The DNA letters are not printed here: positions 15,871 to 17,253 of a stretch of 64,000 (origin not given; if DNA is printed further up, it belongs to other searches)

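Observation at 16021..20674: Tandem array of four divergent paralogs encoding exported or anchored GT-A (GT2, SpsA-like) glycosyltransferase-like proteins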

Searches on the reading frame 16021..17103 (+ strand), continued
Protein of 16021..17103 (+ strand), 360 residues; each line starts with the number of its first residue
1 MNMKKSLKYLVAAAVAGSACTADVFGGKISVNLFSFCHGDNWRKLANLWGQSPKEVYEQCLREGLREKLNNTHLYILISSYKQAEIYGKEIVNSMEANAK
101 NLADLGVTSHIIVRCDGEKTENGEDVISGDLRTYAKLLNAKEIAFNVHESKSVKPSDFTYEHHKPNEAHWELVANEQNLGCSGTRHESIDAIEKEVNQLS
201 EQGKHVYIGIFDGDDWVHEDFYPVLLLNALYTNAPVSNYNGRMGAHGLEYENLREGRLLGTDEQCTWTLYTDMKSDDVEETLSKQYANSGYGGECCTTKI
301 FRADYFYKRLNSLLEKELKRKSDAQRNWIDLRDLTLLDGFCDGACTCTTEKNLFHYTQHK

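Call 34: list_cluster_members(proteins=[P0035, P0037, P0038, P0040, P0041, P0043, P0044, P0047, P0001, P0032])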
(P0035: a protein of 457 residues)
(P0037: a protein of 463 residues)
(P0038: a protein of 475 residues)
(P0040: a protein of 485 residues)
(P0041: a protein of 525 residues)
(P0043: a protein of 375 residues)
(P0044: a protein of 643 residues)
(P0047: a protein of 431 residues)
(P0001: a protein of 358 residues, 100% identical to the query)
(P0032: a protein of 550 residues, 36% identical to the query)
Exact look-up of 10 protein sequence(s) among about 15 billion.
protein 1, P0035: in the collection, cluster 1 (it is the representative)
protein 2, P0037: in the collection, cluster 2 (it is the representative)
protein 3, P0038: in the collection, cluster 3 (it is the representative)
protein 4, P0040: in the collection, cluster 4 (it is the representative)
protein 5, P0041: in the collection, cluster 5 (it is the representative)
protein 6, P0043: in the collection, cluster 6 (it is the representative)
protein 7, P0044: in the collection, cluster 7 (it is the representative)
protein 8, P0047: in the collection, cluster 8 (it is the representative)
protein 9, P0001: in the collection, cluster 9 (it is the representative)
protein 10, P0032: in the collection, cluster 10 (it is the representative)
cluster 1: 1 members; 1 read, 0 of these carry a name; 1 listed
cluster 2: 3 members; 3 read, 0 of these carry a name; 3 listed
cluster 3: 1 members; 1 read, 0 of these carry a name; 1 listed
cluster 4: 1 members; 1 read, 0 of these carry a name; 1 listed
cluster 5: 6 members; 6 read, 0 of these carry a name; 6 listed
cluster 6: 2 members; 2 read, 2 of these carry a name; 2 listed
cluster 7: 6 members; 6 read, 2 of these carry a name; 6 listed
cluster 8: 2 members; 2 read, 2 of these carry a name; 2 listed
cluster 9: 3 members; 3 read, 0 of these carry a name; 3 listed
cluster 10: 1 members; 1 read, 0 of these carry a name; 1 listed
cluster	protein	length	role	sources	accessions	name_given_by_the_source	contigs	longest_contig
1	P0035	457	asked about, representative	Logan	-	-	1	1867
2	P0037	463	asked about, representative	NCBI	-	-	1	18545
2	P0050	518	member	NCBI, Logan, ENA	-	-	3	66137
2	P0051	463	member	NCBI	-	-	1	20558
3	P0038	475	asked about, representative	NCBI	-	-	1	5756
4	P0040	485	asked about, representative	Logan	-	-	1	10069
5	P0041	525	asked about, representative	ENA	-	-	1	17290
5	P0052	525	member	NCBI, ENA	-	-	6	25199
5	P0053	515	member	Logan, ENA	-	-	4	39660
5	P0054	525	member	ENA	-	-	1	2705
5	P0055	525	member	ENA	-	-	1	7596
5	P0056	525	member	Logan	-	-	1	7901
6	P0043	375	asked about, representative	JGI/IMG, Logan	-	hypothetical protein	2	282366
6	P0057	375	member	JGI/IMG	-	hypothetical protein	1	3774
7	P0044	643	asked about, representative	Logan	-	-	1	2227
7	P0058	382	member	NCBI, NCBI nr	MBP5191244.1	MAG: hypothetical protein J6Z25_01600, partial [Opitutales bacterium] | hypothetical protein [Opitutales bacterium]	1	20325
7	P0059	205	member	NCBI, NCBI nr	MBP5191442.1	MAG: glycosyltransferase family 2 protein, partial [Opitutales bacterium] | glycosyltransferase family 2 protein [Opitutales bacterium]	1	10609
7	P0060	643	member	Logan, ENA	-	-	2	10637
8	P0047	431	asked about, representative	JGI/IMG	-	glycosyltransferase involved in cell wall biosynthesis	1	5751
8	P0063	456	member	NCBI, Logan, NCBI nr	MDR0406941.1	MAG: glycosyltransferase family 2 protein [Holosporales bacterium] | glycosyltransferase family 2 protein [Holosporales bacterium]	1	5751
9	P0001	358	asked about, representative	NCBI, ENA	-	-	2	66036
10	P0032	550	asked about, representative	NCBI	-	-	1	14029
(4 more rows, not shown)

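Call 35: find_encoding_contigs(protein=P0043, flank=10000, max_places=2)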
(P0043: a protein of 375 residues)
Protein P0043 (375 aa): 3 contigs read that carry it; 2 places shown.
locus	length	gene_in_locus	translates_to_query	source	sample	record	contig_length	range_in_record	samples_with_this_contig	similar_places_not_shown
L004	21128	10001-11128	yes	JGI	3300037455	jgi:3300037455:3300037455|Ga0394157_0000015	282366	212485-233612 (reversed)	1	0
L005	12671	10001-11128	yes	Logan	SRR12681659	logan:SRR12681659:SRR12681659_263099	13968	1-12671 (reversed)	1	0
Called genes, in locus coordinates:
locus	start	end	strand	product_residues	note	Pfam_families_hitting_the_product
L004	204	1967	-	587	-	PF00501:AMP-binding, PF13193:AMP-binding_C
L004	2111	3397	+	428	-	PF13624:SurA_N_3 (weak), PF09312:SurA_N, PF13616:Rotamase_3, PF00639:Rotamase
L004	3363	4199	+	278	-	PF00398:RrnaAD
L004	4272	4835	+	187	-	PF01066:CDP-OH_P_transf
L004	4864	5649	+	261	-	PF00557:Peptidase_M24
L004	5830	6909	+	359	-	-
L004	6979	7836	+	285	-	PF02091:tRNA-synt_2e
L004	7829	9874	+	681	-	PF02092:tRNA_synt_2f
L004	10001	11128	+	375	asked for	-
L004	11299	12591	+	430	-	-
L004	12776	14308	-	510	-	-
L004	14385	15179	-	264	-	-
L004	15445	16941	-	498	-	PF03237:Terminase_6N, PF17289:Terminase_6C, PF22530:Terminase-T7_RNaseH-like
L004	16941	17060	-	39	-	-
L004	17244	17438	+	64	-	-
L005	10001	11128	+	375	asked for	-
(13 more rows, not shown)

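Call 36: find_encoding_contigs(protein=P0050, flank=10000, max_places=2)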
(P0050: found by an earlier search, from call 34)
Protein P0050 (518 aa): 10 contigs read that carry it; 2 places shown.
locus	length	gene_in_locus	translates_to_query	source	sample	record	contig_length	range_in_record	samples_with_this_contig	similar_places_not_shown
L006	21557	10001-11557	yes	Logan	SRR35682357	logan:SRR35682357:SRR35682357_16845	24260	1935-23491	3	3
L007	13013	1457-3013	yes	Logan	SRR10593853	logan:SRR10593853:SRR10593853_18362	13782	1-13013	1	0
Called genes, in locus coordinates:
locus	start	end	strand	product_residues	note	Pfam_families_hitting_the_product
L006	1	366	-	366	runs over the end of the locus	PF05525:Branch_AA_trans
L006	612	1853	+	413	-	PF00675:Peptidase_M16, PF05193:Peptidase_M16_C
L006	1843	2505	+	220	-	PF03330:DPBB_1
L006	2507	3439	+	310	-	PF01116:F_bP_aldolase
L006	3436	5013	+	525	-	PF00005:ABC_tran, PF03193:RsgA_GTPase (faint), PF13304:AAA_21 (faint), PF13401:AAA_22 (faint), PF13555:AAA_29 (faint), PF12848:ABC_tran_Xtn, PF00005:ABC_tran, PF02463:SMC_N (weak)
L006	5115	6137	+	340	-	-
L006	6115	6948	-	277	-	PF00132:Hexapep, PF25084:LbH_EIF2B (weak), PF25087:GMPPB_C, PF00132:Hexapep, PF13720:Acetyltransf_11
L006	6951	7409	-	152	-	PF22817:ApeP-like, PF07977:FabA, PF22818:ApeI-like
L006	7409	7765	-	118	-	PF03840:SecG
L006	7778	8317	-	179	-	PF05198:IF3_N, PF00707:IF3_C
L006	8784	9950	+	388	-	-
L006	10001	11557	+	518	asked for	-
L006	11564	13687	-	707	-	PF05954:Phage_GPD, PF04717:Phage_base_V, PF22178:Gp5_trimer_C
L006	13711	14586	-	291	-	PF01040:UbiA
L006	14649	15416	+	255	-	-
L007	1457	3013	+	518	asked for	-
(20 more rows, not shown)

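Call 39: find_related_loci(query=A2, collection=genome_contigs, flank=8000)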
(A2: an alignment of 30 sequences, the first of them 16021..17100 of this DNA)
Query A2 (360 aa) in genome_contigs; peptide patterns used: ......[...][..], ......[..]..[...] (x = any residue, [..] = any of these).
599 stretches matched a pattern (row limit reached: there are more); 3 encode a relative of the query (tblastn E <= 1e-3); 3 distinct loci.
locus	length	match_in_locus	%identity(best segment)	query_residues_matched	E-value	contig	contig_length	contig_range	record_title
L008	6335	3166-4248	83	1-360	0e+0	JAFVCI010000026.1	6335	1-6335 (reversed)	MAG: Opitutales bacterium isolate RGIG5041 Roe_deer_Rumen.Co__c374217, whole genome shotgun sequence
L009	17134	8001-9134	56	8-359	1e-134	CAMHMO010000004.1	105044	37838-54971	MAG: uncultured Verrucomicrobia bacterium isolate SRR11784281_bin.6_metaWRAP_v1.3_MAG genome assembly, contig: ERZ122033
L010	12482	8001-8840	36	53-313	2e-44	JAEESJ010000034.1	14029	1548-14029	MAG: Opitutales bacterium isolate Tb.RUG.38 k141_7396624_flag=1_multi=9.0000_len=14029, whole genome shotgun sequence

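Call 43: search_protein_families(library=pfam, proteins=[P0046, P0047, P0048, P0059, P0063, P0058, P0060, P0050, P0053], max_evalue=0.1)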
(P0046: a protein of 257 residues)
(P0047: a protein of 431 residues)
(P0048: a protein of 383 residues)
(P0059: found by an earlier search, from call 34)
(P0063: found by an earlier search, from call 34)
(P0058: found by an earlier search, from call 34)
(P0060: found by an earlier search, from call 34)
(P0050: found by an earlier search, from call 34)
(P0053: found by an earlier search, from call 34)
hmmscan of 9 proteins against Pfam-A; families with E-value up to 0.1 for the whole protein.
P0046 (257 aa): 2 families
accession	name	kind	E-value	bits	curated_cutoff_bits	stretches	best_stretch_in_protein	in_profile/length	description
PF00535.33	Glycos_transf_2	-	0.00074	19.9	23.3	1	74-216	3-125/168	Glycosyl transferase family 2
PF24563.1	KH_Mug60-KHD4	-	0.095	13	27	0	146-186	6-49/70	Mug60/KHD4 KH type I domain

P0047 (431 aa): 2 families
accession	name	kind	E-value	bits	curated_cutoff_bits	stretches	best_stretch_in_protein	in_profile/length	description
PF00535.33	Glycos_transf_2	-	0.0005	20.5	23.3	0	136-170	80-114/168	Glycosyl transferase family 2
PF06854.16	Phage_Gp15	-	0.0054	17.2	23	1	223-254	121-151/170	Bacteriophage Gp15 protein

P0048 (383 aa): 0 families

P0059 (205 aa): 2 families
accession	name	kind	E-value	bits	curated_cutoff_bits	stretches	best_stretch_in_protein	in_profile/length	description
PF00535.33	Glycos_transf_2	-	0.00015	22.2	23.3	1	46-177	2-113/168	Glycosyl transferase family 2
PF13641.12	Glyco_tranf_2_3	-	0.01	16.3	27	1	44-169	3-113/230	Glycosyltransferase like family 2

P0063 (456 aa): 2 families
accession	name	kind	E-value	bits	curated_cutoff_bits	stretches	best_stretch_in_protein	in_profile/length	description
PF00535.33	Glycos_transf_2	-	0.00073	19.9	23.3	0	161-195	80-114/168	Glycosyl transferase family 2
PF06854.16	Phage_Gp15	-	0.004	17.6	23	1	248-279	121-151/170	Bacteriophage Gp15 protein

P0058 (382 aa): 0 families

P0060 (643 aa): 1 family
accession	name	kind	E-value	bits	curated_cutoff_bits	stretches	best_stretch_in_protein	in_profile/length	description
PF00535.33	Glycos_transf_2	-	0.00038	20.9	23.3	1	95-233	2-120/168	Glycosyl transferase family 2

P0050 (518 aa): 0 families

P0053 (515 aa): 1 family
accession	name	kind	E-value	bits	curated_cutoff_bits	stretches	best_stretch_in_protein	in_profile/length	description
PF00535.33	Glycos_transf_2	-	0.00092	19.6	23.3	1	98-238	3-123/168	Glycosyl transferase family 2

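Call 51: find_encoding_contigs(protein=window:16021-17100:+, flank=1000, max_places=6)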
Protein window:16021-17100:+ (360 aa): 1 contig read that carries it; 1 place shown.
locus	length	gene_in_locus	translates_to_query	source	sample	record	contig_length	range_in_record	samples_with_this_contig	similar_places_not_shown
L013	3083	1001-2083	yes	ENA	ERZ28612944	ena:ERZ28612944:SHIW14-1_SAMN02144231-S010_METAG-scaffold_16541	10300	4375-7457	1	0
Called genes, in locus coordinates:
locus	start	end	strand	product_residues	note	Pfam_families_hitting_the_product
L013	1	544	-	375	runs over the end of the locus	PF01327:Pep_deformylase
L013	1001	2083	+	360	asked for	-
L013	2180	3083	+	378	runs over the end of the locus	-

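Call 52: find_encoding_contigs(protein=P0032, flank=10000, max_places=3)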
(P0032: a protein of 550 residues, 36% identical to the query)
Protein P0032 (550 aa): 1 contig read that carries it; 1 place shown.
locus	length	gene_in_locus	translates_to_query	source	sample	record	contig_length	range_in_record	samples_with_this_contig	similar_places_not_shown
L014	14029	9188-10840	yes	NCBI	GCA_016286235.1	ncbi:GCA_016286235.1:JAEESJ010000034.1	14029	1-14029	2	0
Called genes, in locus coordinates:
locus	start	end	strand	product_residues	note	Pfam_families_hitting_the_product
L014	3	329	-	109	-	?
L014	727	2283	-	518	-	PF00342:PGI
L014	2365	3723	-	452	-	PF00483:NTP_transferase, PF12804:NTP_transf_3 (weak), PF24894:Hexapep_GlmU (faint), PF25247:LbH_GLGC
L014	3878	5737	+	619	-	PF13230:GATase_4 (weak), PF13522:GATase_6, PF13537:GATase_7, PF01380:SIS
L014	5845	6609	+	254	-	PF01784:DUF34_NIF3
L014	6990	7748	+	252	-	PF02348:CTP_transf_3, PF12804:NTP_transf_3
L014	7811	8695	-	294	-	PF01327:Pep_deformylase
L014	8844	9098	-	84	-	-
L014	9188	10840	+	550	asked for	-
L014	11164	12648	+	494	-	PF00587:tRNA-synt_2b, PF03129:HGTP_anticodon, PF09180:ProRS-C_1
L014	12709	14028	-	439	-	?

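Call 54: find_homologous_proteins(query=P0038, max_evalue=0.001)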
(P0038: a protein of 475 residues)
Query P0038 (475 aa): 8 proteins with E <= 0.001 among 4870 candidates.
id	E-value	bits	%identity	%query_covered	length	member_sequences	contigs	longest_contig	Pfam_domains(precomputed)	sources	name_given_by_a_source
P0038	0.0e+0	1068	100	100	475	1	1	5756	-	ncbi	-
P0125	4.3e-185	634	66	98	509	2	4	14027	-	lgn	-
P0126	3.1e-174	598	62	99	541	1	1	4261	-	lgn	-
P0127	2.6e-134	467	52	99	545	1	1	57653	-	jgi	-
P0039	1.3e-120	421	49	95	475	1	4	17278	-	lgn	-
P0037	2.9e-96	341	47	85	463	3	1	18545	-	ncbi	-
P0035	3.2e-83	298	39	95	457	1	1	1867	-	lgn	-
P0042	5.0e-74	268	56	53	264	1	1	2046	-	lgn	-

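Call 55: find_encoding_contigs(protein=P0127, flank=10000, max_places=2)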
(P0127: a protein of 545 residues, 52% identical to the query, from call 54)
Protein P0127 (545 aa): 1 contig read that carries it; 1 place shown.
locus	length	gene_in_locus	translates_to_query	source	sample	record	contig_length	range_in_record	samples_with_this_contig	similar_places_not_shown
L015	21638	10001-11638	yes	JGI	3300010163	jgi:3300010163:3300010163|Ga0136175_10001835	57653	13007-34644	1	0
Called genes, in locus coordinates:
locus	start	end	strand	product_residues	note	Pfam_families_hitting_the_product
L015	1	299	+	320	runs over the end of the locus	PF01594:AI-2E_transport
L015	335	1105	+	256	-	-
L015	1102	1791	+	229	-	-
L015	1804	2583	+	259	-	PF14805:THDPS_N_2, PF25084:LbH_EIF2B (faint), PF00132:Hexapep (weak), PF14602:Hexapep_2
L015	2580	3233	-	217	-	-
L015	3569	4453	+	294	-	PF02518:HATPase_c (weak)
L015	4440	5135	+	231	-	PF12844:HTH_19, PF13560:HTH_31, PF01381:HTH_3, PF13443:HTH_26 (weak), PF00072:Response_reg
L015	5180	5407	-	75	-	-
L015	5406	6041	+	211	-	PF00119:ATP-synt_A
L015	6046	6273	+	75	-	PF00137:ATP-synt_C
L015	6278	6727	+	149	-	PF02326:YMF19 (weak)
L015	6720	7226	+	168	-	PF05405:Mt_ATP-synt_B, PF00430:ATP-synt_B (weak)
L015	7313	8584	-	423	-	PF00083:Sugar_tr, PF07690:MFS_1, PF00083:Sugar_tr (weak), PF07690:MFS_1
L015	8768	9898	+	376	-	PF00226:DnaJ, PF01556:DnaJ_C, PF00684:DnaJ_CXXCXGXG, PF15777:Anti-TRAP (faint)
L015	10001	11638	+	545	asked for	-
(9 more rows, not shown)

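Call 62: fold_search(model_id=the predicted structure, library=viral)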
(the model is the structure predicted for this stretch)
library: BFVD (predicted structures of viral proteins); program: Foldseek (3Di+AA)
matches with E <= 10: 911; with E <= 0.001: 60
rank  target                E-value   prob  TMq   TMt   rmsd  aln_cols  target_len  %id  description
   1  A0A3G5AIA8            8.1e-07  1.00  0.38  0.17   9.8       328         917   13  Glycosyltransferase 2-like domain-containing protein [Solumvirus sp.]
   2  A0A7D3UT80            8.6e-07  1.00  0.38  0.37   9.6       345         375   14  Glycosyl transferase family 2 [Fadolivirus FV1/VV64]
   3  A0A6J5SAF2            1.9e-06  1.00  0.38  0.32   8.2       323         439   13  Glyco_tranf_GTA_type domain containing protein [uncultured Caudovirales phage]
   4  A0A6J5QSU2            1.1e-05  1.00  0.43  0.53   5.3       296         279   13  Glyco_tranf_GTA_type domain containing protein [uncultured Caudovirales phage]
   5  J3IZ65                1.1e-05  1.00  0.31  0.41   6.9       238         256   14  (no name in the UniProt tables at hand)
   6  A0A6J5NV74            1.2e-05  1.00  0.36  0.51   6.7       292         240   12  Glyco_tranf_GTA_type domain containing protein [uncultured Caudovirales phage]
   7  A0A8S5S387            1.2e-05  1.00  0.40  0.31  10.8       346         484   12  Glycosyltransferase 2-like domain-containing protein [Siphoviridae sp. ctBLh2]
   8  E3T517                1.8e-05  1.00  0.37  0.53   7.1       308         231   10  Putative glycosyltransferase [Cafeteria roenbergensis virus (strain BV-PW1)]
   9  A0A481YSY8            2.3e-05  1.00  0.33  0.40  10.5       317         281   11  Uncharacterized protein [Marseillevirus LCMAC101]
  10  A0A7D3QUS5            2.6e-05  1.00  0.38  0.32   7.4       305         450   13  Glycosyltransferase family 2 [Fadolivirus FV1/VV64]
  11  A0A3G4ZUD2            2.9e-05  1.00  0.30  0.16   8.4       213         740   14  chitin synthase [Edafosvirus sp.]
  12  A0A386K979            2.9e-05  1.00  0.37  0.45   8.3       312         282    9  (no name in the UniProt tables at hand)
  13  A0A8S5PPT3            3.1e-05  1.00  0.29  0.22   5.1       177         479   14  Glycosyltransferase [Myoviridae sp. ctwwN25]
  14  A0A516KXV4            3.1e-05  1.00  0.36  0.51   9.4       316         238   10  (no name in the UniProt tables at hand)
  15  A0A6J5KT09            3.1e-05  1.00  0.36  0.30   8.5       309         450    9  AdoMet_MTases domain containing protein [uncultured Caudovirales phage]
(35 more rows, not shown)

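Call 66: search_protein_families(library=padloc, proteins=[window:16021-17103:+], max_evalue=0.1)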
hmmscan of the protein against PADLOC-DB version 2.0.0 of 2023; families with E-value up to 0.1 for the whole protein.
window:16021-17103:+ (360 aa): 0 families

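Call 78: predict_structure(alignment_id=A6)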
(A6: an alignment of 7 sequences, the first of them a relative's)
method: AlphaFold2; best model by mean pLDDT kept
length: 475 residues; sequences in the alignment: 7
mean_pLDDT: 56.8   pTM: 0.43
mean pLDDT of the five models: 56.8, 52.7, 51.6, 49.5, 48.1
residues with pLDDT >= 90: 29; 70-90: 141; 50-70: 102; < 50: 203
segments of 3 or more residues with pLDDT < 50: 1-44, 132-137, 187-204, 209-232, 239-327, 460-475
pLDDT, mean of each block of 10 residues (from residue 1): 31 31 26 30 53 86 65 72 83 82 78 84 79 49 72 81 59 64 55 37 45 34 39 52 37 31 32 33 22 27 29 26 42 55 54 78 70 62 87 86 69 85 92 93 91 71 28 25
secondary structure, 60 per line:
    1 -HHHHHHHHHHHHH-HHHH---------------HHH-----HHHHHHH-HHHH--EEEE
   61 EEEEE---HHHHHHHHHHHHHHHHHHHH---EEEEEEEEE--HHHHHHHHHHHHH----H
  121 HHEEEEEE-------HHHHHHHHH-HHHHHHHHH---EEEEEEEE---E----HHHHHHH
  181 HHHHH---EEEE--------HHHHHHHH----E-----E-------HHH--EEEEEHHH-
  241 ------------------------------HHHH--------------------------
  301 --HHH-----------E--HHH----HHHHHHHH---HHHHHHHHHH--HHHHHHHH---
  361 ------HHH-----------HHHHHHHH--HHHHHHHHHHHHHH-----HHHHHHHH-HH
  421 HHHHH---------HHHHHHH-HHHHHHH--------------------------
elements in order: H2-14 H16-19 H43-49 H51-54 E57-65 H69-88 E92-100 H103-115 E123-128 H136-144 H146-154 E158-165 H174-185 E189-192 H201-208 E232-236 H271-274 H327-334 H338-347 H350-357 H381-388 H391-404 H410-417 H419-425 H435-441 H443-449
